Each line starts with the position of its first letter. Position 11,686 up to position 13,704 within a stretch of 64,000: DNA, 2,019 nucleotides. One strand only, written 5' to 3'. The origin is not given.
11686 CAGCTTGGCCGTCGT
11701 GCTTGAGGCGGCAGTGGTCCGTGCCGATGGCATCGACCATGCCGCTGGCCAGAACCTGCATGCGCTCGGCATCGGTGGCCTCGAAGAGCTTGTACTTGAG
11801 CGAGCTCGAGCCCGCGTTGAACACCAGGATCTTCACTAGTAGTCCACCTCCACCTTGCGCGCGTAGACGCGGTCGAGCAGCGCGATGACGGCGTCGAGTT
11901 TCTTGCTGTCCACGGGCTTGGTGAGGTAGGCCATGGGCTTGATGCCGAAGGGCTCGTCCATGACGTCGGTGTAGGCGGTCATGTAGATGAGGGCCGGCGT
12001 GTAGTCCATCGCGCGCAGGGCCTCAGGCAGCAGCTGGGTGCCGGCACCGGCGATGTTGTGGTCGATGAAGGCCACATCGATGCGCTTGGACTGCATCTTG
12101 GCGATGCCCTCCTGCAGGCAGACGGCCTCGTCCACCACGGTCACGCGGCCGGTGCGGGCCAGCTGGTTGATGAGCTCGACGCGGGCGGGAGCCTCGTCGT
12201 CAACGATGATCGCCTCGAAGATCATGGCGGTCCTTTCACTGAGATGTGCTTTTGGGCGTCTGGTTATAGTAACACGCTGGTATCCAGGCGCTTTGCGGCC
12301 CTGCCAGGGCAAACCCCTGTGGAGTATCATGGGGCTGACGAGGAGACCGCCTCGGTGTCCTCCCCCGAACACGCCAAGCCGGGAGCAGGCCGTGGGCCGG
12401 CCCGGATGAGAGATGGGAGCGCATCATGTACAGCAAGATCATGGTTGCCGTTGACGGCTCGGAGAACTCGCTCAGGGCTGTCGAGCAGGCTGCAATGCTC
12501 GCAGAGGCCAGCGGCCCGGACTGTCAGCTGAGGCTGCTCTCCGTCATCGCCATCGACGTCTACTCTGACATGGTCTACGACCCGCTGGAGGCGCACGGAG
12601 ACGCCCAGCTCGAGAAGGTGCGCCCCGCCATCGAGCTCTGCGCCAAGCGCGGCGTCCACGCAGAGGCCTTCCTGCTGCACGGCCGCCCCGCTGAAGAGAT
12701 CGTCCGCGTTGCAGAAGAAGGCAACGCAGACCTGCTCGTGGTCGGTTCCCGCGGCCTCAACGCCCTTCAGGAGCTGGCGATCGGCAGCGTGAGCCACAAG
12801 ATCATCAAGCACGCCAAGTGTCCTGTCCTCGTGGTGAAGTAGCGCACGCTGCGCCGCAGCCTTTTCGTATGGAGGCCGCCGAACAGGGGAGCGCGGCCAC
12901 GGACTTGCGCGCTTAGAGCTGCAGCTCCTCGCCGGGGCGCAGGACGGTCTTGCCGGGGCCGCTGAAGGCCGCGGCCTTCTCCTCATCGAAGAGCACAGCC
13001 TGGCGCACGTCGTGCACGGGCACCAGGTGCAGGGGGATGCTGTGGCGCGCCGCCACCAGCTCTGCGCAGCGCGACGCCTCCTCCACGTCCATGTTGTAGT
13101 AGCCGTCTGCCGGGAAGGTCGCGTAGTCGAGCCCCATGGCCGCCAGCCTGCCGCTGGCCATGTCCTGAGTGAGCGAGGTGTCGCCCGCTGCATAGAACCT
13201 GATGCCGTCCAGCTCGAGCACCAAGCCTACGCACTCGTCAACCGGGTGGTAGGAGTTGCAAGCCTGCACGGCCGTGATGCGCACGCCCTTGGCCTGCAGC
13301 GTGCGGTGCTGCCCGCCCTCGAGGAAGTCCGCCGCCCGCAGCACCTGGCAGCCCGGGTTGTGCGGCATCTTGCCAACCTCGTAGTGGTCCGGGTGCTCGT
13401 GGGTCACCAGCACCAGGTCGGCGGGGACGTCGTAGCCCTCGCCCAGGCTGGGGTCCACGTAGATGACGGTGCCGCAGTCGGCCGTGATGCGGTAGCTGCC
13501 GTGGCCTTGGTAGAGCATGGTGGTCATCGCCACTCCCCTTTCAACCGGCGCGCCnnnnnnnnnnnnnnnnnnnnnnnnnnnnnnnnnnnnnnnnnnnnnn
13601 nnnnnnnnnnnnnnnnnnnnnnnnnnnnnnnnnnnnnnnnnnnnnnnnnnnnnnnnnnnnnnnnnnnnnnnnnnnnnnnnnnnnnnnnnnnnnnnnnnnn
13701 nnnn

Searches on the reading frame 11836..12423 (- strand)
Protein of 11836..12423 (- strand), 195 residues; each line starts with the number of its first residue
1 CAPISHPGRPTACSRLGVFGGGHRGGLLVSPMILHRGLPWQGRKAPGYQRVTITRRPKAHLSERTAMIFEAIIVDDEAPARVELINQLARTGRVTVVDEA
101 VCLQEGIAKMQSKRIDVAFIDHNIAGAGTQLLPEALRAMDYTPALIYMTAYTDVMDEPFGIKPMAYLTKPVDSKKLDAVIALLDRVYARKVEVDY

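Call 39: search_protein_families(library=pfam, proteins=[window:11836-12423:-], max_evalue=0.00001)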
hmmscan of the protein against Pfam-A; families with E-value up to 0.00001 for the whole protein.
window:11836-12423:- (195 aa): 1 family
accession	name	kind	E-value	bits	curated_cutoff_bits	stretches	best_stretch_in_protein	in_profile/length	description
PF00072.30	Response_reg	-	7.4e-10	39.4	30.2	1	72-180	2-110/111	Response regulator receiver domain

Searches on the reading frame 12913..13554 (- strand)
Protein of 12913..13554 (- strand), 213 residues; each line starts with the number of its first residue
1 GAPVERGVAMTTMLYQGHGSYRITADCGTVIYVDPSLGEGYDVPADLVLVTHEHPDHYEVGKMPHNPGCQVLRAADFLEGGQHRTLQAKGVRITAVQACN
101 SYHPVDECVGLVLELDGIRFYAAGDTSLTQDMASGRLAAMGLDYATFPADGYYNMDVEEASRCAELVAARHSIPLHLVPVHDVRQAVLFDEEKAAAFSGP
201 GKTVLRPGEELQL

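Call 40: search_protein_families(library=pfam, proteins=[window:12913-13554:-], max_evalue=0.00001)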
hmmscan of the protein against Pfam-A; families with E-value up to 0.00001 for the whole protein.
window:12913-13554:- (213 aa): 2 families
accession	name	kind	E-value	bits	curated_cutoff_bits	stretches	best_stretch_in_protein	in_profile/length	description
PF13483.12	Lactamase_B_3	-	8.8e-17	62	24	1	15-176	4-160/160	Beta-lactamase superfamily domain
PF12706.13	Lactamase_B_2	-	4.3e-11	43.2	27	1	81-176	93-199/200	Beta-lactamase superfamily domain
